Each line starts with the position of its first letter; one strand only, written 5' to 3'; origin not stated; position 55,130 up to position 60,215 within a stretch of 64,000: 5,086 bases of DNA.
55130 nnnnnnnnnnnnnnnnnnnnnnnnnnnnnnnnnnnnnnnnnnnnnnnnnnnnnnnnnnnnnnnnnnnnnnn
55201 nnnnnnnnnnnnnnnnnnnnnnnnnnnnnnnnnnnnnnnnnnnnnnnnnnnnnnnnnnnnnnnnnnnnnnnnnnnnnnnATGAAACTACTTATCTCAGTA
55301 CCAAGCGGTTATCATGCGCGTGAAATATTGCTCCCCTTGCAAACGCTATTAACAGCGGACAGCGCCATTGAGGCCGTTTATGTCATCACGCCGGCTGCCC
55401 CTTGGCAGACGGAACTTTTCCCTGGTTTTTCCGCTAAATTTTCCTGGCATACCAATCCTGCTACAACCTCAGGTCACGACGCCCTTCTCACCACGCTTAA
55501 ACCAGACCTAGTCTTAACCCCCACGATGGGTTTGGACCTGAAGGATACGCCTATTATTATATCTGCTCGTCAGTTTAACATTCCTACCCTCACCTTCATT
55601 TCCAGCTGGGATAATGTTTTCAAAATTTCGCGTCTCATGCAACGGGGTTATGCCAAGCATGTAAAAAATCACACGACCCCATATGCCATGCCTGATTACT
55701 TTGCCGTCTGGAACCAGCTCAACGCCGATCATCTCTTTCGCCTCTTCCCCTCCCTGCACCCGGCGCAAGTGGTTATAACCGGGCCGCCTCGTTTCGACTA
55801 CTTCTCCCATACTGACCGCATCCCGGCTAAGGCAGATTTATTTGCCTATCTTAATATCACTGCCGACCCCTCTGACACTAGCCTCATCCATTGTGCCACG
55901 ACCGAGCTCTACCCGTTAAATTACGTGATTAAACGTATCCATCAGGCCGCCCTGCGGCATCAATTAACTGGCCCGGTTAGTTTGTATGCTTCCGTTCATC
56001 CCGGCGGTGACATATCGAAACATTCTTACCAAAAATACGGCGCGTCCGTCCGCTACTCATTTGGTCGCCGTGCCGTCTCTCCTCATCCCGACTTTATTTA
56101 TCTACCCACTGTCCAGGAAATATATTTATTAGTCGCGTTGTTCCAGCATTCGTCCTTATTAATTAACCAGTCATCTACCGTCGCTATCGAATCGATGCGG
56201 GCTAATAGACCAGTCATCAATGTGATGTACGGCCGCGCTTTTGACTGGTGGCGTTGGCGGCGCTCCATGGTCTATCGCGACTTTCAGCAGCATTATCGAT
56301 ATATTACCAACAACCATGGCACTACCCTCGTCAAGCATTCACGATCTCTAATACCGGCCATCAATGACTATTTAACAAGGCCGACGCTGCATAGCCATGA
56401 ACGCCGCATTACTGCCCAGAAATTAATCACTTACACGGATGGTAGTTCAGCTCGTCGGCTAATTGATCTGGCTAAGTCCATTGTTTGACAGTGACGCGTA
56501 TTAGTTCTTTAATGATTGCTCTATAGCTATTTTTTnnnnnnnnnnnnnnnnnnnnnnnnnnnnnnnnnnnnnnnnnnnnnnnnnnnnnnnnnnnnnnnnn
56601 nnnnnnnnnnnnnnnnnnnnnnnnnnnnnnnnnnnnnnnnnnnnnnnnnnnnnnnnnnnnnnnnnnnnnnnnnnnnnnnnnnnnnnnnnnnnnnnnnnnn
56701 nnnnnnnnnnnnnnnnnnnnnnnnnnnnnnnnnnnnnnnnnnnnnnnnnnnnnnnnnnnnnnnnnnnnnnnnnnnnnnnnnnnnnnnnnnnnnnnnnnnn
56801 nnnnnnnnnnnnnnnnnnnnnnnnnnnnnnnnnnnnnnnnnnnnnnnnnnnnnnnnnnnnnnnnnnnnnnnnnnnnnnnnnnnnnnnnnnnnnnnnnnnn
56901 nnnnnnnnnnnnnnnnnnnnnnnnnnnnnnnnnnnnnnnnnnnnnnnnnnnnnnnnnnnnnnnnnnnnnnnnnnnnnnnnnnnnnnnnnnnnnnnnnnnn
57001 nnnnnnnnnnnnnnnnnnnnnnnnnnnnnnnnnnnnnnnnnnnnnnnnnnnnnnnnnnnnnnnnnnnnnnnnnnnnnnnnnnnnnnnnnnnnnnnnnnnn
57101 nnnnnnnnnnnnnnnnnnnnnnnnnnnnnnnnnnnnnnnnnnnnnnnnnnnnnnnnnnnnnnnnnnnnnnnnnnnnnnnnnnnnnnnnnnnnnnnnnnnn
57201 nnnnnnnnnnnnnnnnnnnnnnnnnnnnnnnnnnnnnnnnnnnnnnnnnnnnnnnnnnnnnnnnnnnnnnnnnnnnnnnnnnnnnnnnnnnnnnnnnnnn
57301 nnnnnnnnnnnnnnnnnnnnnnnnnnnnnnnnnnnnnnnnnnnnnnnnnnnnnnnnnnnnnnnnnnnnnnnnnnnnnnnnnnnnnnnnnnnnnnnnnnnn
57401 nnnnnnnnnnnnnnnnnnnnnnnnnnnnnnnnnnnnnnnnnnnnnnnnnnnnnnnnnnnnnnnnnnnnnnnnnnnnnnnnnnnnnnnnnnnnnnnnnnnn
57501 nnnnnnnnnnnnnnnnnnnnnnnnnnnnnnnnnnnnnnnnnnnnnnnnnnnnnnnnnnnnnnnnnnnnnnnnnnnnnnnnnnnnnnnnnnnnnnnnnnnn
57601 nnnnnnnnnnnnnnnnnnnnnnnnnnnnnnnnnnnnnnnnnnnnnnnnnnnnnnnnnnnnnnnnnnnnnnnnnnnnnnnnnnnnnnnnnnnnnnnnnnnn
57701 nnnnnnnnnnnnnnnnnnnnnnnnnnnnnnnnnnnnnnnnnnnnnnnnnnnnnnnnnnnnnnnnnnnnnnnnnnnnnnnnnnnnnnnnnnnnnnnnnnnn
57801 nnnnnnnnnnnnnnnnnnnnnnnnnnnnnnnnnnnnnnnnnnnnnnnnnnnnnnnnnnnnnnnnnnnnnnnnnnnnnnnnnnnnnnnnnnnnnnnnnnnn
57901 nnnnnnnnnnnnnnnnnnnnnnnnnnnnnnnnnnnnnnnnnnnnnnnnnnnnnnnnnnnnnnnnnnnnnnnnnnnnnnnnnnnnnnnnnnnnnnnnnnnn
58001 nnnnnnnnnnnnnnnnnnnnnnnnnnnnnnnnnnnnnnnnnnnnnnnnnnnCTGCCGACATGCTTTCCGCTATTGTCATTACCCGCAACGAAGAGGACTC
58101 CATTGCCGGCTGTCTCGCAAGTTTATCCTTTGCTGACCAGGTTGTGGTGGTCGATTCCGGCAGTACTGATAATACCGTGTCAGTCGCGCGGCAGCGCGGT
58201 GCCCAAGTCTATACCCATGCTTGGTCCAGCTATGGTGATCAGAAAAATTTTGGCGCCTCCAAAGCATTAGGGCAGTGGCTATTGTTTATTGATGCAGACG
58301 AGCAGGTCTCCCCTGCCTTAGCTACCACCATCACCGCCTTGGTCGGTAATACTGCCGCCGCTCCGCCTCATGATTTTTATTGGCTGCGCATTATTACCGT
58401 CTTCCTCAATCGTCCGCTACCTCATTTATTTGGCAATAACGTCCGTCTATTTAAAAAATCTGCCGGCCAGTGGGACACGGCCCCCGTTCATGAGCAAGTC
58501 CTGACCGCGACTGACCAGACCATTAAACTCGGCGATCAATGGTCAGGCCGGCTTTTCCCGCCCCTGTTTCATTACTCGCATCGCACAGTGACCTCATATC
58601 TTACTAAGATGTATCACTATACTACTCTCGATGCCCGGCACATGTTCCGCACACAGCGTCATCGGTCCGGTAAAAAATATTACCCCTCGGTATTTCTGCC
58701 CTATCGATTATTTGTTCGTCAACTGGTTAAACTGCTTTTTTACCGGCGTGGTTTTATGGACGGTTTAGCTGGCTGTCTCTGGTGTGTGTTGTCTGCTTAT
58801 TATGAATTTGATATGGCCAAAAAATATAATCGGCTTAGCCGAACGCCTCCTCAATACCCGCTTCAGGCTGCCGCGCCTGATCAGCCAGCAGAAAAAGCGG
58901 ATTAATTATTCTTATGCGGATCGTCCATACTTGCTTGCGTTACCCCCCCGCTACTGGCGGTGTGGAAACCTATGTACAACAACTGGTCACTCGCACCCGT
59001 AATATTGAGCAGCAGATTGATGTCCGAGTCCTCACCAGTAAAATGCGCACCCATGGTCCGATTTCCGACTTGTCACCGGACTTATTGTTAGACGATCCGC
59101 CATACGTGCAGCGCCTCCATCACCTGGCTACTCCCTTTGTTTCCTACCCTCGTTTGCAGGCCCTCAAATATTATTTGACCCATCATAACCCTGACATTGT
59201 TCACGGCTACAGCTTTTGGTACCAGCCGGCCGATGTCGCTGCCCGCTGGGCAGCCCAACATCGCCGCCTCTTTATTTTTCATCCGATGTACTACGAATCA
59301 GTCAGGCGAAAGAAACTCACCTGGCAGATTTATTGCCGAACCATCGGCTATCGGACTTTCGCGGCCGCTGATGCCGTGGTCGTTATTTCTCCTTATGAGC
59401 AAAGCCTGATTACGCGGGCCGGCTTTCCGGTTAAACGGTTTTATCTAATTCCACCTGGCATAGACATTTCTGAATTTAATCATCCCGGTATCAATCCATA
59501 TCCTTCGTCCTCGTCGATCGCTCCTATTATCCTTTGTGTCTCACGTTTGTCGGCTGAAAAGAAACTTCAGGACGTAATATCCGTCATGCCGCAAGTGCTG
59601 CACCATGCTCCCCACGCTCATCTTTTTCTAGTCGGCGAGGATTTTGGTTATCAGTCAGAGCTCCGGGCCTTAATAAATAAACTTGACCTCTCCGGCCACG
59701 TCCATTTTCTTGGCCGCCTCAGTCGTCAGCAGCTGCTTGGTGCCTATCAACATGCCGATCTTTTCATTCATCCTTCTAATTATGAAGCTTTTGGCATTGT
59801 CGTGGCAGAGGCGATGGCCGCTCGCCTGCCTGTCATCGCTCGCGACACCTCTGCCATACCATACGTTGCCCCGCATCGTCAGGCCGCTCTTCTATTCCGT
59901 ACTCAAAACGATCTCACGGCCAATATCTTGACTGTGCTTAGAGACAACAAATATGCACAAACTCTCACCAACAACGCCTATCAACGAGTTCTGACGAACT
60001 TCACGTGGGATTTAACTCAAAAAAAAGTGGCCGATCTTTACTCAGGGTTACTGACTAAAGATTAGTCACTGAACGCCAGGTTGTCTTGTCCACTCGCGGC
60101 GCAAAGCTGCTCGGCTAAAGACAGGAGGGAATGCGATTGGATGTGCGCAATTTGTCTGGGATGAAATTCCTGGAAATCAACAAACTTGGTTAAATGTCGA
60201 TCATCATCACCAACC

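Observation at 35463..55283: Three paralogous pairs of a Dpm1-like GT2 synthase and a GT-C-like polytopic membrane protein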

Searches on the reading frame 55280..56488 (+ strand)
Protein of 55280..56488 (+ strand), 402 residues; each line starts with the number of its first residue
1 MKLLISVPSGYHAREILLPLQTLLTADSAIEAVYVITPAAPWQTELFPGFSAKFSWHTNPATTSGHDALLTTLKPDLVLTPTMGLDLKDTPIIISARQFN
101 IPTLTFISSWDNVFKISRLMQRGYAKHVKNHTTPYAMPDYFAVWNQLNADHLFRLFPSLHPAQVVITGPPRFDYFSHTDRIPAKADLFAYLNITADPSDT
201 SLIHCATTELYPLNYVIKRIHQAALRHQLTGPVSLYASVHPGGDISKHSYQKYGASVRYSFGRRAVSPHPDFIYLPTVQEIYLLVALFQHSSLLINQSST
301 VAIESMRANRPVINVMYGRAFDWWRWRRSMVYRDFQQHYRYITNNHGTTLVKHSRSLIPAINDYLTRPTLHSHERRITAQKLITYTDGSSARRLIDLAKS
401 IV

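Call 4: search_protein_families(library=pfam, proteins=[window:55280-56488:+], max_evalue=0.01)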
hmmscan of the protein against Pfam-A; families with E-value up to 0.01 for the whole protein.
window:55280-56488:+ (402 aa): 1 family
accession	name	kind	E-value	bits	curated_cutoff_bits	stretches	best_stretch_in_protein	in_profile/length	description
PF04464.20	Glyphos_transf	-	1e-06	28.4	22.1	1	124-397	121-364/367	CDP-Glycerol:Poly(glycerophosphate) glycerophosphotransferase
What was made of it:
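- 55280..56488 (+): TagF-like (Glyphos_transf) protein whose start overlaps the M3 stop by 4 nt. PF04464 28.4 bits, GA 22.1 (call 4).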

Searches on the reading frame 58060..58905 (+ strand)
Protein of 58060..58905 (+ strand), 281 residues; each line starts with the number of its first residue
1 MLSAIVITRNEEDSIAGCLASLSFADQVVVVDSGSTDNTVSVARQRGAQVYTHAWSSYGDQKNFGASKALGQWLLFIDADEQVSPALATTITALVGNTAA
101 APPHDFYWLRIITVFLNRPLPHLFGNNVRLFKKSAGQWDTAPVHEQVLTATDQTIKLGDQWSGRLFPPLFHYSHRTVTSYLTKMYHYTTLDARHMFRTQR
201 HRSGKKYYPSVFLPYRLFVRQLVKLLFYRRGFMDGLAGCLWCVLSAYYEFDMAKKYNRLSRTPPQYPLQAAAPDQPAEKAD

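Call 4: search_protein_families(library=pfam, proteins=[window:58060-58905:+], max_evalue=0.01)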
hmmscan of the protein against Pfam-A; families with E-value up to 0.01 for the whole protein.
window:58060-58905:+ (281 aa): 3 families
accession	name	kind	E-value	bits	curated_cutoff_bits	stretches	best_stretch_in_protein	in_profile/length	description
PF00535.33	Glycos_transf_2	-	2e-17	64.1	23.3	1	3-87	1-95/168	Glycosyl transferase family 2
PF10111.15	Glyco_tranf_2_2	-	1.1e-05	25.5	27.3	1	27-86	31-97/276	Glycosyltransferase like family 2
PF13704.12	Glyco_tranf_2_4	-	0.00083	20.2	27.5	1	9-81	1-82/98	Glycosyl transferase family 2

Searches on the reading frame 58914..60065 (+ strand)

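Call 4: search_protein_families(library=pfam, proteins=[window:58914-60065:+], max_evalue=0.01)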
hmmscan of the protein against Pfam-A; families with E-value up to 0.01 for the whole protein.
window:58914-60065:+ (383 aa): 6 families
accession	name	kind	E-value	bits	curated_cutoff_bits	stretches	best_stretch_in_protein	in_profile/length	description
PF00534.26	Glycos_transf_1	-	9.2e-34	116.9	26.4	1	204-358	16-172/172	Glycosyl transferases group 1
PF13692.12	Glyco_trans_1_4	-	1.1e-27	97.4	27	1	204-344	2-142/142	Glycosyl transferases group 1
PF13439.12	Glyco_transf_4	-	1.5e-17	64.6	28.5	1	15-186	2-169/170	Glycosyltransferase Family 4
PF13579.12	Glyco_trans_4_4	-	3.3e-14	54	29.7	1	15-182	1-158/158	Glycosyl transferase 4-like domain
PF20706.3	GT4-conflict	-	1.9e-10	40.7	26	1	90-313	79-314/385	Family 4 Glycosyltransferase in conflict systems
PF13524.12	Glyco_trans_1_2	-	7.3e-09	36.2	25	1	231-366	11-136/144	Glycosyl transferase-like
